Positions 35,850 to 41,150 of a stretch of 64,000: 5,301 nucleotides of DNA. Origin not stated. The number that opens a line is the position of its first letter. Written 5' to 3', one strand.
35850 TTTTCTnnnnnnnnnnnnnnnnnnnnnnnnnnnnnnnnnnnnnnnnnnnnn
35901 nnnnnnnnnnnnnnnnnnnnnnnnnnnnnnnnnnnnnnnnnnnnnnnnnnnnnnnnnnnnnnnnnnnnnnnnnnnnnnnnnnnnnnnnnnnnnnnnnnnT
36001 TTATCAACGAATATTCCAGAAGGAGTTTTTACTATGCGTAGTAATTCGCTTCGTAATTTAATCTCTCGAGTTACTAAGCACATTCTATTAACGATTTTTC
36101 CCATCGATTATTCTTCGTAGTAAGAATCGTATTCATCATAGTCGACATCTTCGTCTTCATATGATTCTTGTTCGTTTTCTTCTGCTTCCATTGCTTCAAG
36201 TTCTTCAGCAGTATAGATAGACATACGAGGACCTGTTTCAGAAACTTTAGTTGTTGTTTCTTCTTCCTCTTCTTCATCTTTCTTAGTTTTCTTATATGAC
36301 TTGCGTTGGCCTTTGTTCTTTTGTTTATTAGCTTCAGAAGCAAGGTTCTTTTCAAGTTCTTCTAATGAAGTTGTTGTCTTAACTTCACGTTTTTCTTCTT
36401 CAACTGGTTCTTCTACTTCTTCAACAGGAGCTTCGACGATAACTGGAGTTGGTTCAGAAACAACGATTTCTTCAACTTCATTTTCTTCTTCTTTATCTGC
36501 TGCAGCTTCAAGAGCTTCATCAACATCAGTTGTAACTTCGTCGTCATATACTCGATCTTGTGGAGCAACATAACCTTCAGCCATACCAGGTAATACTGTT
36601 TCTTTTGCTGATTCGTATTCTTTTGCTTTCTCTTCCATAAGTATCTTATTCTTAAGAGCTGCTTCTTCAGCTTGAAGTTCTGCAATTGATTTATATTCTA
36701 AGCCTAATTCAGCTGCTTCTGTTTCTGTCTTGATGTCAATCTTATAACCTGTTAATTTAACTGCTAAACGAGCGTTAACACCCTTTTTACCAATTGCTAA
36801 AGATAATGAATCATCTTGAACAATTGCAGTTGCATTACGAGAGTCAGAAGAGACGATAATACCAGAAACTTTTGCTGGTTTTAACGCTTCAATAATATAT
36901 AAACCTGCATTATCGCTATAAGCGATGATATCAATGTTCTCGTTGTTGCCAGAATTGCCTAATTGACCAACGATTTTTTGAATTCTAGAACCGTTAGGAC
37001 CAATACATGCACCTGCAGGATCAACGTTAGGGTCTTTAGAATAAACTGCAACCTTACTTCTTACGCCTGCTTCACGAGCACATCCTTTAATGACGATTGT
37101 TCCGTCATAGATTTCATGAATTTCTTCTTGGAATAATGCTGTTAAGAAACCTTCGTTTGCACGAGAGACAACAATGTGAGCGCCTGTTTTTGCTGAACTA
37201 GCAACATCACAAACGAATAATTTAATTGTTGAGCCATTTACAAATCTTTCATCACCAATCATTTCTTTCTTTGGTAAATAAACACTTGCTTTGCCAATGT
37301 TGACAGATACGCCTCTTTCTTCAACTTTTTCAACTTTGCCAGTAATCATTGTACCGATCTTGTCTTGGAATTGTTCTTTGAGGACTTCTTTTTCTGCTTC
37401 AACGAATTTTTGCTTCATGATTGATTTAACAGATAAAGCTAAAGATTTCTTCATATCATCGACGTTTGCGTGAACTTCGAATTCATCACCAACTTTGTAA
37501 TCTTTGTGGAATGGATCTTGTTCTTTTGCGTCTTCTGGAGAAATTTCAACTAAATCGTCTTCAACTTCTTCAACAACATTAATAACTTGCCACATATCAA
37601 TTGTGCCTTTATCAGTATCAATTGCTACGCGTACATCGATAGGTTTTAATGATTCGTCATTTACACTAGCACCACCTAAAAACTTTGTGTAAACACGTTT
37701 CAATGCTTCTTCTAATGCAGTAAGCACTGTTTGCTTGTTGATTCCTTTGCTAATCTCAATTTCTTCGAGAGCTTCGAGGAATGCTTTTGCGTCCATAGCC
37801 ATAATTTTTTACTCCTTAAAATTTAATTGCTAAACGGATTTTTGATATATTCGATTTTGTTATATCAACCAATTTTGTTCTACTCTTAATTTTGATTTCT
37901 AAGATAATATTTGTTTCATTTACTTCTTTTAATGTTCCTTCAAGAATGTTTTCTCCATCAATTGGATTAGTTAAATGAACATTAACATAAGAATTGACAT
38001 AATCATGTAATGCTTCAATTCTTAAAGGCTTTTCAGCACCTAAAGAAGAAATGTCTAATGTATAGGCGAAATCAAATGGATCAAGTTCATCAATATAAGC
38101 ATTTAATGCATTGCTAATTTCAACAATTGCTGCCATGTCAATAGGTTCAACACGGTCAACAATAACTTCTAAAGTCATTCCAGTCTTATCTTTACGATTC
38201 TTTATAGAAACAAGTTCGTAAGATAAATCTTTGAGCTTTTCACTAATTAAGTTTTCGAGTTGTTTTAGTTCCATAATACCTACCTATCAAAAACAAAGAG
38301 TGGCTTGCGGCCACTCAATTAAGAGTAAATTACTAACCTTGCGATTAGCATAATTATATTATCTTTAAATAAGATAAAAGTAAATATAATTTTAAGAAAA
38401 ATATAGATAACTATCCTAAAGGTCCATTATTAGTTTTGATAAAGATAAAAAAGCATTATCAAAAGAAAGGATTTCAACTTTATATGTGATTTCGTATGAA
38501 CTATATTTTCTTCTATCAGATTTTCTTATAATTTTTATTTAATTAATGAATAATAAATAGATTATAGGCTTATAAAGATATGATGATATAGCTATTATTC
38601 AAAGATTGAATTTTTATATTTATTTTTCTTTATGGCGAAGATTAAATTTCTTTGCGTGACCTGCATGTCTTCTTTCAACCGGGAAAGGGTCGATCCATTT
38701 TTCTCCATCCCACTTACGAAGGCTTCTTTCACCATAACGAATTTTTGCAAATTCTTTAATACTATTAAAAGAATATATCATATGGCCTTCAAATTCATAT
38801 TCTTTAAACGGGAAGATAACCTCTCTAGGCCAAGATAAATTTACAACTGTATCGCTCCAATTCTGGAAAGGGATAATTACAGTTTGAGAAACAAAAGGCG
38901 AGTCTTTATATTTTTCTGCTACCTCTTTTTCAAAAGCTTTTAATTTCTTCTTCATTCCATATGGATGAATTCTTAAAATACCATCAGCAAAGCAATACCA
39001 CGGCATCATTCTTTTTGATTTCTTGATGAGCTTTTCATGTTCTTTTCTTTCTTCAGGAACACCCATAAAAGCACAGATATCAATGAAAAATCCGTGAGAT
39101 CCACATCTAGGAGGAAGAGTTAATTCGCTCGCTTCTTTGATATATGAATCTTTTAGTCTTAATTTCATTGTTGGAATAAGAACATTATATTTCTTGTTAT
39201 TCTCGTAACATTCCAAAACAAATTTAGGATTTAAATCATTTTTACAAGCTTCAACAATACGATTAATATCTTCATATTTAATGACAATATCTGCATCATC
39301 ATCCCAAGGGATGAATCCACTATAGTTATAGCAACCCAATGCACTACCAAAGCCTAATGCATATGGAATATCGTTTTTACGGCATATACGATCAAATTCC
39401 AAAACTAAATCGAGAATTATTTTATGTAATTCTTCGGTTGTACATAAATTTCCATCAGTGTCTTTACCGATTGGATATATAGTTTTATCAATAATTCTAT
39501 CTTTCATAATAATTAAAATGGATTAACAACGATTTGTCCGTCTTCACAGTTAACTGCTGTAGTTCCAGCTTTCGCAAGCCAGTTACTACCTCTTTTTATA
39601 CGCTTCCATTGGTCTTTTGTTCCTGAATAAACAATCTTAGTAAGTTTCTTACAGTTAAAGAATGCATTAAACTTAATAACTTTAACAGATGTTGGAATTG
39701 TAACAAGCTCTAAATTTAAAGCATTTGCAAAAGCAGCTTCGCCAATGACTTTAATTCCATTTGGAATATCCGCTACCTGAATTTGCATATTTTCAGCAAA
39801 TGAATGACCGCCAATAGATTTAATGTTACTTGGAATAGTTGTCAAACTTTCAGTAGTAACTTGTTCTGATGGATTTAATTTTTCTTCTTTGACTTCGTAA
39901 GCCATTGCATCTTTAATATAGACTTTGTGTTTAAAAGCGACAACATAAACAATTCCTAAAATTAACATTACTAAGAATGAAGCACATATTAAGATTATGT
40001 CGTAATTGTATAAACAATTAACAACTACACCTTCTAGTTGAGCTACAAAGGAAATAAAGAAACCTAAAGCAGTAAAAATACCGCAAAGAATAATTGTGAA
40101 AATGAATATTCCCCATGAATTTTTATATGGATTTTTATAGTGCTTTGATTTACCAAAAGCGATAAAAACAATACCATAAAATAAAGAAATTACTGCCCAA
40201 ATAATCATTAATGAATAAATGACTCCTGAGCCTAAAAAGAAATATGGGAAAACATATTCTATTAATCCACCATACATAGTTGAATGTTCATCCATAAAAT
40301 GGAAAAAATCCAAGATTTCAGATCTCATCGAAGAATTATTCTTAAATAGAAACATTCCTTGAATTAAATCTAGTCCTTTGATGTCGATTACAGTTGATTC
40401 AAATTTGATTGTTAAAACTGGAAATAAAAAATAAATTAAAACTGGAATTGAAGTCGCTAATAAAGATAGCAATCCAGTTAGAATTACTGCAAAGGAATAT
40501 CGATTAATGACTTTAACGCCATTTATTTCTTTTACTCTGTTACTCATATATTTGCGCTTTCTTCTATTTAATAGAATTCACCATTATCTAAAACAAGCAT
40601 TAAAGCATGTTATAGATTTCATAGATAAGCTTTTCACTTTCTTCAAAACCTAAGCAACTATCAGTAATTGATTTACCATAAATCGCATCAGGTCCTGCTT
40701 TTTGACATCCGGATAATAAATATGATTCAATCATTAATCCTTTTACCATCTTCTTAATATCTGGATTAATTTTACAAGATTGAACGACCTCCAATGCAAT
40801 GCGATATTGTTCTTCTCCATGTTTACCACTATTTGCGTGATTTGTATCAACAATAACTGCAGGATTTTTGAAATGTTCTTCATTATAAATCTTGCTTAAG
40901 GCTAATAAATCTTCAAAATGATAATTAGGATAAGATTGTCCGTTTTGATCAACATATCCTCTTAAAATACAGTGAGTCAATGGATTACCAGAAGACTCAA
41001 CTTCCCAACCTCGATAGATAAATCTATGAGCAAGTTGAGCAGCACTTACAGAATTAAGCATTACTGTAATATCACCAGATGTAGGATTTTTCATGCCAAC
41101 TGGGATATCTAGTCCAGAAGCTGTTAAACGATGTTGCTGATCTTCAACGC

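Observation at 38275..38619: Terminator-like hairpin inside the rimP-nusA-ylxR-infB leader: candidate NusA autoregulatory attenuator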

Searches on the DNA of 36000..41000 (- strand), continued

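Call 40: search_with_rna_model(model_id=R1, sources=[window, L001, L002, L003, L004, L005, L006, L007, L008, L009, L010, L011, L012, L013, L014, L015, L016, L017, L018, L019, L020, L021, L022, L023, L024, L025, L026, L027, L028, L029, L030, L031, L032, L033, L034, L035, L036, L037, L038, L039, L040, L041, L042, L043, L044, L045, L046, L047, L048, L049, L050, L051, L052, L053, L054, L055, L056, L057, L058, L059, L060, L061, L062, L063, L064, L065, L066, L067, L068, L069, L070, L071, L072, L073, L074, L075, L076, L077, L078, L079, L080], max_evalue=0.001, make_alignment=true)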
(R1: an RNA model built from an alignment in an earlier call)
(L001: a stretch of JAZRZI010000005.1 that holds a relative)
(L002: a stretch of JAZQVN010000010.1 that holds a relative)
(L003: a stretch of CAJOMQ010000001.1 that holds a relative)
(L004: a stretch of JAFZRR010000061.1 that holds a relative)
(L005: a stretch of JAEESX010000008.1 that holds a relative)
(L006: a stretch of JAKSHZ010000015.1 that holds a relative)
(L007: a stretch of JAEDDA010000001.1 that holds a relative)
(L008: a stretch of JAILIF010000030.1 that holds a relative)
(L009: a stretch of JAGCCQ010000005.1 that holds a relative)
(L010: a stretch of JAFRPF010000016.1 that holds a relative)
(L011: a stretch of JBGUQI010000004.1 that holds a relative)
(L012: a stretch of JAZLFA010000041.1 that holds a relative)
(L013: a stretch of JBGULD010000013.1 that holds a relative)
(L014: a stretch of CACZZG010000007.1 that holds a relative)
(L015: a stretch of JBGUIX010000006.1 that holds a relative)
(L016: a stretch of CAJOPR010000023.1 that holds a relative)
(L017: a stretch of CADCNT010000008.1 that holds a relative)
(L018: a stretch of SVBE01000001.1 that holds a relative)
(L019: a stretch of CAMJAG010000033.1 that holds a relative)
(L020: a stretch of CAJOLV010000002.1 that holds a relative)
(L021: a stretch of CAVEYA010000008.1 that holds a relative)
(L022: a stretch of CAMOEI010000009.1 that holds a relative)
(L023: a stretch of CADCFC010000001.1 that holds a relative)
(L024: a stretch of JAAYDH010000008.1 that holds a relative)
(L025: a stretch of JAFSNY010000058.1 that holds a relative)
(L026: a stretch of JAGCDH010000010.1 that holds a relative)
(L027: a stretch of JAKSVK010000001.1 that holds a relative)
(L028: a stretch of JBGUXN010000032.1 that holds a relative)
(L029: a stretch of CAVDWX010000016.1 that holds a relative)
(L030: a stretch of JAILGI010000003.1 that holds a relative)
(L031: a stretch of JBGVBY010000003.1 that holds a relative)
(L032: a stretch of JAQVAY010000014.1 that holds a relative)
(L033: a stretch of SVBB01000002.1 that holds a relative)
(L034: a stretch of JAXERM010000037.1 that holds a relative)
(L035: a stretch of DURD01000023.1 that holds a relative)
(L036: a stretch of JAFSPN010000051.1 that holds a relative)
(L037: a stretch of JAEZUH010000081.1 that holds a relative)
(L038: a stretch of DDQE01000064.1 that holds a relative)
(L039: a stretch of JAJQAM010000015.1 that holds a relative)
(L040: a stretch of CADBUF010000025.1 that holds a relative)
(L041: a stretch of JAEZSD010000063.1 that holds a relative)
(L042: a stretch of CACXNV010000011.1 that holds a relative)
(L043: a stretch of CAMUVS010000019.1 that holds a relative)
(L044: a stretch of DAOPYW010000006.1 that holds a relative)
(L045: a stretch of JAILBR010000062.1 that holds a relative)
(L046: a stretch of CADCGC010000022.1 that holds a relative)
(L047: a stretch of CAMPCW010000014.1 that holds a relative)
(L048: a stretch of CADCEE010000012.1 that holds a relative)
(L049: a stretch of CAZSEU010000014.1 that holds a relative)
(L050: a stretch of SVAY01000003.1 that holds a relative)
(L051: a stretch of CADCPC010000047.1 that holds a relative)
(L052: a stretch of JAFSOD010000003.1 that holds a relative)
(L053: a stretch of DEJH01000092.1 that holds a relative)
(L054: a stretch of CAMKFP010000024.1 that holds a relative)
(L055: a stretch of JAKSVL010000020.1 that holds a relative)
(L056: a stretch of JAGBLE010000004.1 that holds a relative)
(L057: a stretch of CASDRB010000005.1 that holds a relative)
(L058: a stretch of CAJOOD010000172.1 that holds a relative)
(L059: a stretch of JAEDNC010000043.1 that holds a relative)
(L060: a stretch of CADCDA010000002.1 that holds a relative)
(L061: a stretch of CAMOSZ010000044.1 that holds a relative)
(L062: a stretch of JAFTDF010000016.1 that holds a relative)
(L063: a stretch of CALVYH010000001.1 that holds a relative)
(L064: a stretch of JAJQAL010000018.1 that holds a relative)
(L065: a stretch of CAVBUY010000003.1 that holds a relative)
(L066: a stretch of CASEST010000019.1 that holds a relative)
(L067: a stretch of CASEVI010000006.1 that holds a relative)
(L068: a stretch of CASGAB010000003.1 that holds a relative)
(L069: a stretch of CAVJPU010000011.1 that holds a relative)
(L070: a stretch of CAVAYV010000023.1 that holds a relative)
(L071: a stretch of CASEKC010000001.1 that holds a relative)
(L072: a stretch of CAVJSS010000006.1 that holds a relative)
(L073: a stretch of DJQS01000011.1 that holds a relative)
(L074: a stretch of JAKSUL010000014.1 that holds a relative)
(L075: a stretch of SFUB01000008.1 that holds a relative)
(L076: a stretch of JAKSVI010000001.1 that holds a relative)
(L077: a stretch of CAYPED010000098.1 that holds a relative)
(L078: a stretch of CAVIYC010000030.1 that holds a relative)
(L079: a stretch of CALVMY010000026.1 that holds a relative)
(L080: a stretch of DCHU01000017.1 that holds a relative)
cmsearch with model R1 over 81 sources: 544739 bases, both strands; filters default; matches with E-value up to 0.001: 64.
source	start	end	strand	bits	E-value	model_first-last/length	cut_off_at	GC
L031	2922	2990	+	89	5e-20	1-68/68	no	0.35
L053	2922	2990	+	88.5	6.5e-20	1-68/68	no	0.38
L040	2921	2989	+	88.2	7.8e-20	1-68/68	no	0.36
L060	2922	2990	+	87.8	1e-19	1-68/68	no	0.39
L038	2926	2991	+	86.5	2.2e-19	1-68/68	no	0.38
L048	2926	2991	+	86.5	2.2e-19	1-68/68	no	0.38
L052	2926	2991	+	86.5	2.2e-19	1-68/68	no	0.38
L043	2926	2991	+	86.2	2.7e-19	1-68/68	no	0.39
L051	2924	2991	+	85.6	4e-19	1-68/68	no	0.43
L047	2926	2991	+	85.3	4.8e-19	1-68/68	no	0.36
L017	2923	2989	+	85.2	5e-19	1-68/68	no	0.39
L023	2922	2989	+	83.5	1.4e-18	1-68/68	no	0.34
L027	2766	2830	+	77.8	4.6e-17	1-68/68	no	0.48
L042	2921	2991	+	75.5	1.9e-16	1-68/68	no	0.38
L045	2922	2989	+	74.3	3.9e-16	1-68/68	no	0.46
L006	2924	2991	+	70.8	3.3e-15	1-68/68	no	0.41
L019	2823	2891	+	69.5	7.3e-15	1-68/68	no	0.36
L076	2929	2994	+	66.5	4.4e-14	1-68/68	no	0.38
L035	2925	2993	+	66.1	5.9e-14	1-68/68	no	0.36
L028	2925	2993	+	65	1.2e-13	1-68/68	no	0.39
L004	2912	2980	+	64.9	1.2e-13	1-68/68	no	0.41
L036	199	271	+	61.5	9.9e-13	1-68/68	no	0.41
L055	2920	2991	+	60.9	1.4e-12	1-68/68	no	0.39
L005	2912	2980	+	60.8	1.4e-12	1-68/68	no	0.42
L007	1063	1131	+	60.8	1.4e-12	1-68/68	no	0.42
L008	2924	2991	+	60.7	1.6e-12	1-68/68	no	0.38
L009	2924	2991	+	60.2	2.1e-12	1-68/68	no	0.38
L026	2923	2992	+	60.2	2.1e-12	1-68/68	no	0.44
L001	2925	2989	+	59.7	2.8e-12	1-68/68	no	0.35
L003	2930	2993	+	59.1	4.3e-12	1-68/68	no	0.41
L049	2922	2990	+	55.3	4.2e-11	1-68/68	no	0.38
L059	482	551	+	54.2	8.4e-11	1-68/68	no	0.34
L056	2920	2990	+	52.9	1.9e-10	1-68/68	no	0.35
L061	728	797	+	52.1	2.9e-10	1-68/68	no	0.37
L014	2916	2982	+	52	3.2e-10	1-68/68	no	0.39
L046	2921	2989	+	51.8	3.5e-10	1-68/68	no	0.33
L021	2925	2987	+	51.8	3.7e-10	1-68/68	no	0.4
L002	2924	2989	+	51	5.9e-10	1-68/68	no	0.41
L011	2913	2979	+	50.6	7.3e-10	1-68/68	no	0.4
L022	2923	2989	+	50.4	8.4e-10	1-68/68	no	0.43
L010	2916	2978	+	49.4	1.6e-09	1-68/68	no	0.37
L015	2916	2978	+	49.4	1.6e-09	1-68/68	no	0.37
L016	2915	2980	+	49.2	1.7e-09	1-68/68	no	0.41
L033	2923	2990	+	48.8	2.3e-09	1-68/68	no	0.35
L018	2924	2991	+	48.7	2.3e-09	1-68/68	no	0.34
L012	2925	2991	+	48.2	3.2e-09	1-68/68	no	0.36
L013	2914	2979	+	46.1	1.2e-08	1-68/68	no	0.42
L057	2903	2973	+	45.3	1.9e-08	1-68/68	no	0.37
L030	2931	2994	+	44.7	2.7e-08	1-68/68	no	0.44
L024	1762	1826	+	44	4.1e-08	1-68/68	no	0.43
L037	2929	2992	+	43.4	6.1e-08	1-68/68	no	0.39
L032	977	1040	+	43.4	6.2e-08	1-68/68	no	0.44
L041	2929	2992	+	43.4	6.2e-08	1-68/68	no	0.44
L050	2919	2989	+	39.7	5.8e-07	1-68/68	no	0.34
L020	2927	2989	+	39.7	6e-07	1-68/68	no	0.43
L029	2924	2990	+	35.5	7.6e-06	1-68/68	no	0.39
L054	1550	1617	+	35.4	8.3e-06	1-68/68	no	0.38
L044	2926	2992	+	34.7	1.2e-05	1-68/68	no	0.45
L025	2922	2987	+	33.8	2.1e-05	1-68/68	no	0.39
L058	313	361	+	31.5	9e-05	1-68/68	no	0.27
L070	2913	2983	+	30.4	0.00017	1-68/68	no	0.44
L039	2922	2989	+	29.7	0.00026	1-68/68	no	0.37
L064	2926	2992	+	28.8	0.00044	1-68/68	no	0.36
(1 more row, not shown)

Alignment A7: 64 matches aligned to the model, 114 columns, each read 5' to 3' on its own strand. Consensus structure (alignment columns), stored with it:
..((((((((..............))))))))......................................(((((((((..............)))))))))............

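Call 50: search_rna_families(source=L031, start=2880, end=3010, threshold=evalue, max_evalue=10)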
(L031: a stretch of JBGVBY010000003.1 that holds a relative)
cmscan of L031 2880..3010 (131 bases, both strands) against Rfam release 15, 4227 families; matches with E-value up to 10: 12.
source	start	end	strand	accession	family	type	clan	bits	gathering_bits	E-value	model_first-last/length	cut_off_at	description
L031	2898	2961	+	RF01463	rli27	Gene; sRNA;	-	19.4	55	7.6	1-99/99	no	Listeria sRNA rli27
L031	2942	3009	-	RF02780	PutA_thermometer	Cis-reg; thermoregulator;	-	15.9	51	0.93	1-72/72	no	PutA 5' UTR thermometer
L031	2882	2921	+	RF03918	mir-4922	Gene; miRNA;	-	14.6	82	4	12-52/65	no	mir-4922 microRNA precursor family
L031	2955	2985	+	RF03530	bglG-cis-reg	Cis-reg;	-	13.8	80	3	4-34/137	no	cis-regulatory element of the bglG/LicT operon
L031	2904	3001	+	RF00432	SNORA51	Gene; snRNA; snoRNA; HACA-box;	-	13.5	50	2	1-133/133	no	Small nucleolar RNA SNORA51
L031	2947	2995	+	RF00892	mir-551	Gene; miRNA;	-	13.3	51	2.1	1-74/74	no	mir-551 microRNA precursor family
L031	2952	2988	+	RF03883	mir-9256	Gene; miRNA;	-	12.7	80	5.9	1-67/67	no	mir-9256 microRNA precursor family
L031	2931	2960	+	RF01161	SNORD5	Gene; snRNA; snoRNA; CD-box;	-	12.1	55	9.8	42-72/72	no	Small nucleolar RNA SNORD5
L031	2940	2957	+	RF01232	snoR442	Gene; snRNA; snoRNA; CD-box;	-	11.8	50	4.7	1-46/46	no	Small nucleolar RNA R442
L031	2912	3010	+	RF03533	SQ1002_RNA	Gene; sRNA;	-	11.3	128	1.9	1-137/237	3'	Clostridioides difficile sRNA SQ1002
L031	2900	2965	-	RF00165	Corona_pk3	Cis-reg;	CL00117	10.6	35.6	6.9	1-61/61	no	Coronavirus 3' UTR pseudoknot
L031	2881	2915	+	RF01222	sn2417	Gene; snRNA; snoRNA; CD-box;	-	9.7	80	9.9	1-123/123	no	Small nucleolar RNA sn2417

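Call 51: search_rna_families(source=L069, start=2870, end=3000, threshold=evalue, max_evalue=10)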
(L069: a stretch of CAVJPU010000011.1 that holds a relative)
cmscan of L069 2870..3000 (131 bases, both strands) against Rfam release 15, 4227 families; matches with E-value up to 10: 4.
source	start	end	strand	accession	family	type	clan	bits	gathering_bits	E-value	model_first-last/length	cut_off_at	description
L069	2949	2975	-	RF04218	HCV_5BSL1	Cis-reg;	-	17.9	44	0.06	1-47/47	no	Hepatitis C virus stem-loop I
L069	2935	2956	+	RF03060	uup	Cis-reg;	-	15.5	36.8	0.7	1-48/48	no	uup RNA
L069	2952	2974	-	RF02084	STnc130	Gene; sRNA;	-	14.6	55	5.2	104-126/135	no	Enterobacteria sRNA STnc130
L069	2944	2980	+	RF04288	mir-9201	Gene; miRNA;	CL00147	10.8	95.5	9.8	1-81/81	no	mir-9201 microRNA precursor family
